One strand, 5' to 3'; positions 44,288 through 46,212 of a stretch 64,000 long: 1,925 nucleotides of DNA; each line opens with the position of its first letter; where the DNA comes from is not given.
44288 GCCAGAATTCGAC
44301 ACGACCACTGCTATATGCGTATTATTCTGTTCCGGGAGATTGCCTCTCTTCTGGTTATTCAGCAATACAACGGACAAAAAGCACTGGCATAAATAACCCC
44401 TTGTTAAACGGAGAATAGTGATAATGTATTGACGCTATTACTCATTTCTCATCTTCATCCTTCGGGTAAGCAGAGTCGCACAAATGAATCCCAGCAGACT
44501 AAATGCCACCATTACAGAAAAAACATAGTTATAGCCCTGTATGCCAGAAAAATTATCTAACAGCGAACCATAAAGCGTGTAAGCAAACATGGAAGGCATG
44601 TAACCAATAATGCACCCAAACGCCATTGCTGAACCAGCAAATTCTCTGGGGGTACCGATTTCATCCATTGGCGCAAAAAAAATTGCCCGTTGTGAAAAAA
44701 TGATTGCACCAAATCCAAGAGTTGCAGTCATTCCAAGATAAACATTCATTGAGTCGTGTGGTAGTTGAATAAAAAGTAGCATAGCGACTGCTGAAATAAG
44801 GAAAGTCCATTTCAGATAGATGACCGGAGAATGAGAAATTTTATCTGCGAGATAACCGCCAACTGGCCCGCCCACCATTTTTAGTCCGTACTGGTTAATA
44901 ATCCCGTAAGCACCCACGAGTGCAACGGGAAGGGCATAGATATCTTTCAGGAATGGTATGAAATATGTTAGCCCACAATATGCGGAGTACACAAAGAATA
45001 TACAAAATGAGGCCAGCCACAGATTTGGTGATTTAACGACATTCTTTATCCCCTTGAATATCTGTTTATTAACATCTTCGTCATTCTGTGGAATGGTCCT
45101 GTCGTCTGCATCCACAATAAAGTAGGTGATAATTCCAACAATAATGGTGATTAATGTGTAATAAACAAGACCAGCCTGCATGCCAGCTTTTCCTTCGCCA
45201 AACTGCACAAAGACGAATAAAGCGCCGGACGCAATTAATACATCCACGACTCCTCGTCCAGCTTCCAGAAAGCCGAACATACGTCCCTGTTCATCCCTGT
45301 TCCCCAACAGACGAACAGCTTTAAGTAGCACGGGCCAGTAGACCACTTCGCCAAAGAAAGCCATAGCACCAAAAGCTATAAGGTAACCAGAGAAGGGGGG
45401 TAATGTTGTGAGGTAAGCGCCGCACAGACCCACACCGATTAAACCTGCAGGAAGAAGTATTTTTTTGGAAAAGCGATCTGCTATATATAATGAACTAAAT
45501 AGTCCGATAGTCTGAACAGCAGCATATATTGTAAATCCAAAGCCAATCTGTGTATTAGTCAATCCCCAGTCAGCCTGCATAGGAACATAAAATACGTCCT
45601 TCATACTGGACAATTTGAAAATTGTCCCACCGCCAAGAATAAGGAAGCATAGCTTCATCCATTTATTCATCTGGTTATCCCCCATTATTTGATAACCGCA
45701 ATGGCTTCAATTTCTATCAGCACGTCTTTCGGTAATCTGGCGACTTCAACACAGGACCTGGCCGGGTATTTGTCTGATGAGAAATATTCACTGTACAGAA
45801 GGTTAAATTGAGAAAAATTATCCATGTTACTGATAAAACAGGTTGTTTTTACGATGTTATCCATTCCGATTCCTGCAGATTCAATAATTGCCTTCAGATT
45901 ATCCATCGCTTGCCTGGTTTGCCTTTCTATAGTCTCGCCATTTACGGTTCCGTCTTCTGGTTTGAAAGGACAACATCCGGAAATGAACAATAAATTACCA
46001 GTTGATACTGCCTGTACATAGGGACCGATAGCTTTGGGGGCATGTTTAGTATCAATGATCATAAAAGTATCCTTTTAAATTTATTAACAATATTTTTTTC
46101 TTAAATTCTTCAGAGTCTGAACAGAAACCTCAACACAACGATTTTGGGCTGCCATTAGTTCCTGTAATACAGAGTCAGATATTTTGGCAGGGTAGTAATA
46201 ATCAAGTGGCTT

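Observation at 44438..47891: MFS transporter - RidA - sugar phosphate isomerase/epimerase operon with divergent YheO-like regulator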

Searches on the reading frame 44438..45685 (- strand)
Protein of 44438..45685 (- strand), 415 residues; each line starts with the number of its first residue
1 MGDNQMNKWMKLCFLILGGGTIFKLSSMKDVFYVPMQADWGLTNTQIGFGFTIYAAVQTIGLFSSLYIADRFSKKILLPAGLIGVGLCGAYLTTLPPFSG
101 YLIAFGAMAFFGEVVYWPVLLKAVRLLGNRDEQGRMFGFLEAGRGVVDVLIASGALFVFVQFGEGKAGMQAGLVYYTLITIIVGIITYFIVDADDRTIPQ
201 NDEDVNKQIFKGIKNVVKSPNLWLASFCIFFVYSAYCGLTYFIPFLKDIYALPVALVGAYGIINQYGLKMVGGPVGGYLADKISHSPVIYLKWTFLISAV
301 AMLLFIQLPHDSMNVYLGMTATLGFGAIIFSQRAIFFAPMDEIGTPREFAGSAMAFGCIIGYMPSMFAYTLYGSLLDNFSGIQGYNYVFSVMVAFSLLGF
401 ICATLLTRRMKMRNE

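Call 3: search_protein_families(proteins=[window:44438-45685:-], library=ncbifam, max_evalue=0.01)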
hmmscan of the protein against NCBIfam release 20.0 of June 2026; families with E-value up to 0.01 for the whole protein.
window:44438-45685:- (415 aa): 3 families
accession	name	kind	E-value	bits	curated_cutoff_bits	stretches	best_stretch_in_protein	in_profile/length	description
TIGR00881.1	2A0104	subfamily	3e-19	69.3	407.75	1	36-380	21-374/379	phosphoglycerate transporter protein PgtP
NF049980.1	SfMCT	equivalog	3.8e-10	39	320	1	31-329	23-320/378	L-lactate MFS transporter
TIGR04259.1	oxa_formateAnti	equivalog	2.6e-09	36.4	335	1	8-413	1-398/405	oxalate/formate MFS antiporter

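Call 53: search_solved_structures(query=window:44438-45670:-, max_evalue=0.001, show_alignments=2)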
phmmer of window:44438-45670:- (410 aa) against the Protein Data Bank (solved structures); distinct sequences matched with E-value up to 0.001: 0.

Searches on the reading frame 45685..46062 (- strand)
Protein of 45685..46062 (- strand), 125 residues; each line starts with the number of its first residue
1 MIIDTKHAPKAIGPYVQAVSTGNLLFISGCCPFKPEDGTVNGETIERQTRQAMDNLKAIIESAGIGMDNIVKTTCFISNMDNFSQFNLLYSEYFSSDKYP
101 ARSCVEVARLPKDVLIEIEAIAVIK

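Call 3: search_protein_families(proteins=[window:45685-46062:-], library=ncbifam, max_evalue=0.01)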
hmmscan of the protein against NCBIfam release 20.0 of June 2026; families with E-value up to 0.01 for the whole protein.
window:45685-46062:- (125 aa): 3 families
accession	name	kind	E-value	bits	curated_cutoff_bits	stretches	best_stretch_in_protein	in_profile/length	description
TIGR00004.1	TIGR00004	subfamily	3.1e-48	163.1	106.25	1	2-123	3-124/125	Rid family detoxifying hydrolase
NF008490.0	PRK11401.1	equivalog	1.6e-36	125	222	1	2-123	4-126/129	enamine/imine deaminase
TIGR03610.1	RutC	equivalog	1.7e-21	76.7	169.1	1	5-124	8-126/127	pyrimidine utilization protein C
